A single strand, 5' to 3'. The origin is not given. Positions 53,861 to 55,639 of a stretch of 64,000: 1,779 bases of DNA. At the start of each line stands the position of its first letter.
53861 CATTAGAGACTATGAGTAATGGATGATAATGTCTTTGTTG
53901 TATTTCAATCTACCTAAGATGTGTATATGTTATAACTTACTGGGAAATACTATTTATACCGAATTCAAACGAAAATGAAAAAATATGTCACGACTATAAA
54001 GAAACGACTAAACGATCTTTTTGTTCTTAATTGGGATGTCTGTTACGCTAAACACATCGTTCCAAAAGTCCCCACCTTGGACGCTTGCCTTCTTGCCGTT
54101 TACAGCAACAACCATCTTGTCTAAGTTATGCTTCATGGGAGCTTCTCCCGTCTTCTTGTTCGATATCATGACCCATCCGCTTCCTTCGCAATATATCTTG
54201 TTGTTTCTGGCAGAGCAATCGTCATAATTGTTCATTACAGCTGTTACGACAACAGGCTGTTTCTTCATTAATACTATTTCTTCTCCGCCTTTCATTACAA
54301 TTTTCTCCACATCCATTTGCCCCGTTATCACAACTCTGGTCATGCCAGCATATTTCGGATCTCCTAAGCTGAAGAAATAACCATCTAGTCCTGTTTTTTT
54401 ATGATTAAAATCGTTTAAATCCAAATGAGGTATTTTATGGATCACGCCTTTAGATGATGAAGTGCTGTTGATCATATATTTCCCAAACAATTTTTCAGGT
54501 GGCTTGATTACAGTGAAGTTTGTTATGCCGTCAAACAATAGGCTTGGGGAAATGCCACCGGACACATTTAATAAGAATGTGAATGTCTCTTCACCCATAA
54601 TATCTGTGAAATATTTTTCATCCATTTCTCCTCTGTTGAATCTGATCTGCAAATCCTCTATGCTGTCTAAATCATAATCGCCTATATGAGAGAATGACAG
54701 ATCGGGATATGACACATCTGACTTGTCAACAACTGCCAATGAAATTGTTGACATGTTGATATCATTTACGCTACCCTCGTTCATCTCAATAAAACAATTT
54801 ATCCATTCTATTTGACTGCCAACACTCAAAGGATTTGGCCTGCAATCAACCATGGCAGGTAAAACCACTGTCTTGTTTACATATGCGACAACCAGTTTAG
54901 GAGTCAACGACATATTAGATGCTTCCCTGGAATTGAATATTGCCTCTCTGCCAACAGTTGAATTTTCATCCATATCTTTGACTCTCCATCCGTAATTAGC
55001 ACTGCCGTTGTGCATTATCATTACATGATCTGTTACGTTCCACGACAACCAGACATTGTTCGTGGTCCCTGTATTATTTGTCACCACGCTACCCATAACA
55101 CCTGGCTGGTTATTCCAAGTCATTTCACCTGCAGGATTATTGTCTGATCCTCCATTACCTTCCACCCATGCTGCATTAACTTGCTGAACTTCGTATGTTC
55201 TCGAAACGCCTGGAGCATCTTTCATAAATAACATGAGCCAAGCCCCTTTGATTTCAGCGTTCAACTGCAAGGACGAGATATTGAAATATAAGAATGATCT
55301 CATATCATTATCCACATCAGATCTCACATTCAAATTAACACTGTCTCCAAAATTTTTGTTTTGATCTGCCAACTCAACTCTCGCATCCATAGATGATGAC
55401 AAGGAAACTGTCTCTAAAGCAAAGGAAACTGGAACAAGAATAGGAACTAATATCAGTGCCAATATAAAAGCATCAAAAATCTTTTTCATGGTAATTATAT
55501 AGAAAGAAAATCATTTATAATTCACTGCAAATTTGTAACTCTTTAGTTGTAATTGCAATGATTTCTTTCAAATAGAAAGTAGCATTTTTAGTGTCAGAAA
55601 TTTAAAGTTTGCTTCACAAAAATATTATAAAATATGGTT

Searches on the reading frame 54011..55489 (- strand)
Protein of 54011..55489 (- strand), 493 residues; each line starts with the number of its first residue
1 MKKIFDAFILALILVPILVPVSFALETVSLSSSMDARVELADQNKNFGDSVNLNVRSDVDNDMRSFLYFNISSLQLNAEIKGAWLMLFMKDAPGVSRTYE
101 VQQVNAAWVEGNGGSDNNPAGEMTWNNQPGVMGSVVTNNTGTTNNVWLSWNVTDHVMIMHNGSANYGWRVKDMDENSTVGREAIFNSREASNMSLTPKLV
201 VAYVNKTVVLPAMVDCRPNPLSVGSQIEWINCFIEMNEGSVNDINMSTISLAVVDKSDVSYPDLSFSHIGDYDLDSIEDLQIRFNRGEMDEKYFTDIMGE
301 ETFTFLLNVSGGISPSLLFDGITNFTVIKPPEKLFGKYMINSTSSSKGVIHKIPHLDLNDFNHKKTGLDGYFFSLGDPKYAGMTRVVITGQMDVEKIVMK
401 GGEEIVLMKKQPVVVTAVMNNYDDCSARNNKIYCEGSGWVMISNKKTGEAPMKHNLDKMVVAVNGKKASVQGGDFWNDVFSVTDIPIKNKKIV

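Call 71: search_protein_families(library=pfam, proteins=[window:54011-55489:-], max_evalue=0.001)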
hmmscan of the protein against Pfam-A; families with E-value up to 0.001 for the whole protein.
window:54011-55489:- (493 aa): 1 family
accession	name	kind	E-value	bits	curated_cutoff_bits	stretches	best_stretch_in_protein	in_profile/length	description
PF24517.2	CBM96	-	9.7e-20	71.5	26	1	27-202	2-163/164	Carbohydrate-binding module family 96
